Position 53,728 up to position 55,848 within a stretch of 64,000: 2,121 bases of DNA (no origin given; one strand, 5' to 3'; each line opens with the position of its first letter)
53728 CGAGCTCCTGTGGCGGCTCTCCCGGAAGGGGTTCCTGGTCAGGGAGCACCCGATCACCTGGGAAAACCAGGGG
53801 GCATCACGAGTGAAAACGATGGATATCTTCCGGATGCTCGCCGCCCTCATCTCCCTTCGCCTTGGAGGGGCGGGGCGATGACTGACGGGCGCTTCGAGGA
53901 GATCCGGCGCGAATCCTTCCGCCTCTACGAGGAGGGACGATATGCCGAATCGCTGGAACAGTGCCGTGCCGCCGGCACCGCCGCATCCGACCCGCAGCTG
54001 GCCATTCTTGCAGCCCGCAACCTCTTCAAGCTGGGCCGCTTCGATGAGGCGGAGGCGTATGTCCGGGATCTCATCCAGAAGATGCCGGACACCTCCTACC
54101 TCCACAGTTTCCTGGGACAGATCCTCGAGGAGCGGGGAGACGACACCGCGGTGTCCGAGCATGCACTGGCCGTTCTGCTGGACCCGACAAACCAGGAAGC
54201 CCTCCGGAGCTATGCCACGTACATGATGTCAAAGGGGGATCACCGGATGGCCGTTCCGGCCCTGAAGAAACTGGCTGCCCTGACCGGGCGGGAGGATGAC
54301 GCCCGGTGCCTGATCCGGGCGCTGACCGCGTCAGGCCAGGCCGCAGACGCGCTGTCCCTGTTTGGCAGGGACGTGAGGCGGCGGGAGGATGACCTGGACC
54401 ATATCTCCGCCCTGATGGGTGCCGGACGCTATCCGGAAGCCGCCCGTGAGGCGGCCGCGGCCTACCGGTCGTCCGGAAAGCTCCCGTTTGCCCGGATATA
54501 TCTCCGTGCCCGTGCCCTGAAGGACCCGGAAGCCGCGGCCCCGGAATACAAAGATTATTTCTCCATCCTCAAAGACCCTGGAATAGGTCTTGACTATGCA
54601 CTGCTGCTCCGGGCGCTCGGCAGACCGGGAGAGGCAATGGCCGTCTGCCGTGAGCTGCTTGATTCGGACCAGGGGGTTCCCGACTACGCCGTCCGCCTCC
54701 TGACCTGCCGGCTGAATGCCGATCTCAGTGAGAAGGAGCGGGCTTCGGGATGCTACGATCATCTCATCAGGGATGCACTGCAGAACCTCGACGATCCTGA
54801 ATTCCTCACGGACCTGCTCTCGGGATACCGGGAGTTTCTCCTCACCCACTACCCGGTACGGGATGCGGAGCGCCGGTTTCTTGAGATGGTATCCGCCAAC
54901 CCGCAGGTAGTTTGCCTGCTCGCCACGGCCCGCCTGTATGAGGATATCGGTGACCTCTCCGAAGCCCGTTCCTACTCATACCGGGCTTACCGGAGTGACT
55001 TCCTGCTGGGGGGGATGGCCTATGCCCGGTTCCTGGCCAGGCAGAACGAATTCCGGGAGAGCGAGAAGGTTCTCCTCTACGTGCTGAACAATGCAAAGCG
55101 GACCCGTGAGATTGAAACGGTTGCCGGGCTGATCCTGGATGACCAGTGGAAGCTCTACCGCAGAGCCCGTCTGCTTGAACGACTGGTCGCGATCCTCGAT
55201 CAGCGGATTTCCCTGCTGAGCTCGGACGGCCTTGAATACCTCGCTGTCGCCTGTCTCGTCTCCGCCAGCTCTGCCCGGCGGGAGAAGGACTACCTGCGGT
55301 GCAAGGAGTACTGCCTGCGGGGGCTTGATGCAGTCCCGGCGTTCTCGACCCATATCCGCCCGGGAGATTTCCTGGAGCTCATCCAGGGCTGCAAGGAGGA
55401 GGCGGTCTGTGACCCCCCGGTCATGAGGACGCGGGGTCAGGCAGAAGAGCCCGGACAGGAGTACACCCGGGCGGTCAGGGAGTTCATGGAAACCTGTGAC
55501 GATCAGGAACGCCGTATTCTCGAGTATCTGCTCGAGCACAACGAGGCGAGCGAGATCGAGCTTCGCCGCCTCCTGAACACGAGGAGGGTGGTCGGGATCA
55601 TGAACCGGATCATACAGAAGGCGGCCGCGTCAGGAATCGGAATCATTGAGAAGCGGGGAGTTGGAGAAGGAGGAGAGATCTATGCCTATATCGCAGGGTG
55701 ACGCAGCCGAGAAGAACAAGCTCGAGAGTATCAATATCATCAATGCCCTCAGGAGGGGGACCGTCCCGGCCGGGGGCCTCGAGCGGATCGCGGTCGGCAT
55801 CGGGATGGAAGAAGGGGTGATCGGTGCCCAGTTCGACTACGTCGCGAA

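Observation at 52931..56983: Translationally coupled GT2 / TPR-wHTH / DUF2791-like P-loop ATPase operon: candidate uncharacterised split NTPase-sensor module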

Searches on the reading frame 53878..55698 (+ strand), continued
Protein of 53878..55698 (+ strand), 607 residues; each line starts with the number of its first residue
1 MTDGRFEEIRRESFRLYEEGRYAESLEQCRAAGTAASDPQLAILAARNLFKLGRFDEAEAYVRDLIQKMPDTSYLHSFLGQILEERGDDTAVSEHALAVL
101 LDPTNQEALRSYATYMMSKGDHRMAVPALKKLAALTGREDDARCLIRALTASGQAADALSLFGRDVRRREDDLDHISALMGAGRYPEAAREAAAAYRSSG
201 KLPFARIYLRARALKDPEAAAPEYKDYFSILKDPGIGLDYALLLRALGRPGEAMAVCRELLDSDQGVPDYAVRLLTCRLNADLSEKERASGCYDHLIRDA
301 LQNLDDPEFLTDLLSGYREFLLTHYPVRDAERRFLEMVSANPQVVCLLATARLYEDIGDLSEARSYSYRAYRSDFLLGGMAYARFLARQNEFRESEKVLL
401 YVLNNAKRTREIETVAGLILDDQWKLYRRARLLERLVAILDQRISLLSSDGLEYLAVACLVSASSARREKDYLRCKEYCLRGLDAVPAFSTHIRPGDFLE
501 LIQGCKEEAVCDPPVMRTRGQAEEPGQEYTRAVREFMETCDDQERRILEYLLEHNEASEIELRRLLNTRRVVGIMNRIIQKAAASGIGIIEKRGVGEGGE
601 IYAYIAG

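Call 67: find_homologous_proteins(query=P0053, max_evalue=1e-20)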
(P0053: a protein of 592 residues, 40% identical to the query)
Query P0053 (592 aa): 49 proteins with E <= 1e-20 among 8000 candidates.
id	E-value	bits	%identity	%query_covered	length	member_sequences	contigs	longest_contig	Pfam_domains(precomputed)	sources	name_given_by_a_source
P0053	0.0e+0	1312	100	100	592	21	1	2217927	PF14559.13,PF13432.13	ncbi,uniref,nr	ncbi:tetratricopeptide repeat protein [Methanofollis tationis]|uniref:Tetratricopeptide repeat prote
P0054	0.0e+0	1175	90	100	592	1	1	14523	PF14559.13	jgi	jgi:tetratricopeptide (TPR) repeat protein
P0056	0.0e+0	1160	89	100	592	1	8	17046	PF14559.13,PF13432.13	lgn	-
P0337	0.0e+0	1141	88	100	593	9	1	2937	PF14559.13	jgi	-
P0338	0.0e+0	1110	85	100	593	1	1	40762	PF14559.13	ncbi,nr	ncbi:MAG: hypothetical protein PWP08_246 [Methanofollis sp.]|nr:hypothetical protein [Methanofollis 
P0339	5.5e-255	866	68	100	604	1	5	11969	PF07721.21,PF14559.13,PF23914.2,PF00515.35,PF12895.14,PF13432.13,PF13428.13,PF13429.13,PF13181.13,PF07719.24,PF20308.5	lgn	-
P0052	2.4e-253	860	68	100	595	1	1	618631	PF14559.13,PF12895.14,PF13432.13,PF13428.13,PF13181.13,PF07719.24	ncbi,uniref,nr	ncbi:tetratricopeptide repeat protein [Methanofollis fontis]|uniref:Tetratricopeptide repeat protein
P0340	8.0e-249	845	66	100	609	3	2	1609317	PF14559.13,PF23914.2,PF12895.14,PF13428.13,PF13429.13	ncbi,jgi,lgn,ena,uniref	ncbi:hypothetical protein [Methanofollis sp. UBA420]|jgi:tetratricopeptide (TPR) repeat protein|unir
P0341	3.1e-248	843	65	100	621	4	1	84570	PF14559.13,PF23914.2,PF12895.14,PF13428.13,PF07719.24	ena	-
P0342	6.0e-248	842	66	100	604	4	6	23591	PF14559.13,PF23914.2,PF13428.13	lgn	-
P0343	4.2e-247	839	66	100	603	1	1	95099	PF14559.13,PF23914.2,PF13432.13,PF13428.13,PF07719.24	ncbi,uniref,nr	ncbi:MAG: tetratricopeptide repeat protein [Methanofollis sp.]|uniref:tetratricopeptide repeat prote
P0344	1.8e-246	837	64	100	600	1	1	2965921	PF14559.13,PF13428.13,PF13174.13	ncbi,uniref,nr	ncbi:hypothetical protein E2N92_03430 [Methanofollis formosanus]|uniref:Tetratricopeptide repeat pro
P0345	3.7e-238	810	64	100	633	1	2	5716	PF14559.13,PF13431.13,PF23914.2,PF12895.14,PF13424.13,PF13428.13,PF13181.13,PF07719.24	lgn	-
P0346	3.7e-227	774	61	98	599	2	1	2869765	PF14559.13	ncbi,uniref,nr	ncbi:hypothetical protein [Methanofollis sp. W23]|uniref:tetratricopeptide repeat protein n=1 Tax=Me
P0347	1.8e-224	765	61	98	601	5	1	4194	PF14559.13,PF13428.13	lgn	-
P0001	1.3e-114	402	40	99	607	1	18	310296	PF14559.13,PF13432.13,PF13428.13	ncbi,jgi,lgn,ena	jgi:tetratricopeptide (TPR) repeat protein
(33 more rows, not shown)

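Call 80: search_dna_similar(query=window:53878-55698:+, collection=plasmids, mode=protein, max_evalue=0.00001, max_rows=8)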
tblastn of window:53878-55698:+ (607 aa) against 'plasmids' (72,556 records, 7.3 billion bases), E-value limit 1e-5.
No match.

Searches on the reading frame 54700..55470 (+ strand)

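Call 21: search_protein_families(library=pfam, proteins=[window:54700-55470:+], max_evalue=10)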
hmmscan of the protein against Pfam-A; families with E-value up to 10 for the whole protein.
window:54700-55470:+ (257 aa): 2 families
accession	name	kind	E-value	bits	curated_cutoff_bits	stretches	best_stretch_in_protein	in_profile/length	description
PF13428.12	TPR_14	-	0.065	14.4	23.5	1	72-98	3-29/44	Tetratricopeptide repeat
PF08404.15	Baculo_p74_N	-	0.24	10.9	25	1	172-238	120-189/300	Baculoviridae P74 N-terminal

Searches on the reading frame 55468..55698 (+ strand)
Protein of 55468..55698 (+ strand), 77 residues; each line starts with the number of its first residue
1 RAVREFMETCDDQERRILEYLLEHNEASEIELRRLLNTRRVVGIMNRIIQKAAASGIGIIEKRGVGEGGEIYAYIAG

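Call 21: search_protein_families(library=pfam, proteins=[window:55468-55698:+], max_evalue=10)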
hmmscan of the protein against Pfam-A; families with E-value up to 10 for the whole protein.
window:55468-55698:+ (77 aa): 2 families
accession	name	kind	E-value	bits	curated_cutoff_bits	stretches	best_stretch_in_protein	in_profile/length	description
PF24267.1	HVO_1552_C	-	0.058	14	27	1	29-70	12-53/98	HVO_1552, C-terminal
PF17206.9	SeqA_N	-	0.27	11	23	1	27-37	25-34/36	SeqA protein N-terminal domain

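Call 74: search_solved_structures(query=A5, max_evalue=10)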
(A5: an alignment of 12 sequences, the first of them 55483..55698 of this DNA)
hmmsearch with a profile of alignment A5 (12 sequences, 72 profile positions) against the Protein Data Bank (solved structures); distinct sequences matched with E-value up to 10: 6.
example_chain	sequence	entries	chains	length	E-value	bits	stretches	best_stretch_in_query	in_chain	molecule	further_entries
4rb4_K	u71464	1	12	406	0.35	13.6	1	32-62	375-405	Glycosyltransferase tibC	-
2n29_A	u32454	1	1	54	0.52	13.1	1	26-52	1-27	Protein Vpu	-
2n28_A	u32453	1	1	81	0.64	12.8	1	26-52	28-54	Protein Vpu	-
1vk1_A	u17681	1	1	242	0.84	12.4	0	38-60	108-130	Conserved hypothetical protein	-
2dbb_A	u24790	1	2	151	1.1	12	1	4-35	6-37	Putative HTH-type transcriptional regulator PH0061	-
6m6z_A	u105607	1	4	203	1.9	11.3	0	8-30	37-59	TMH4C4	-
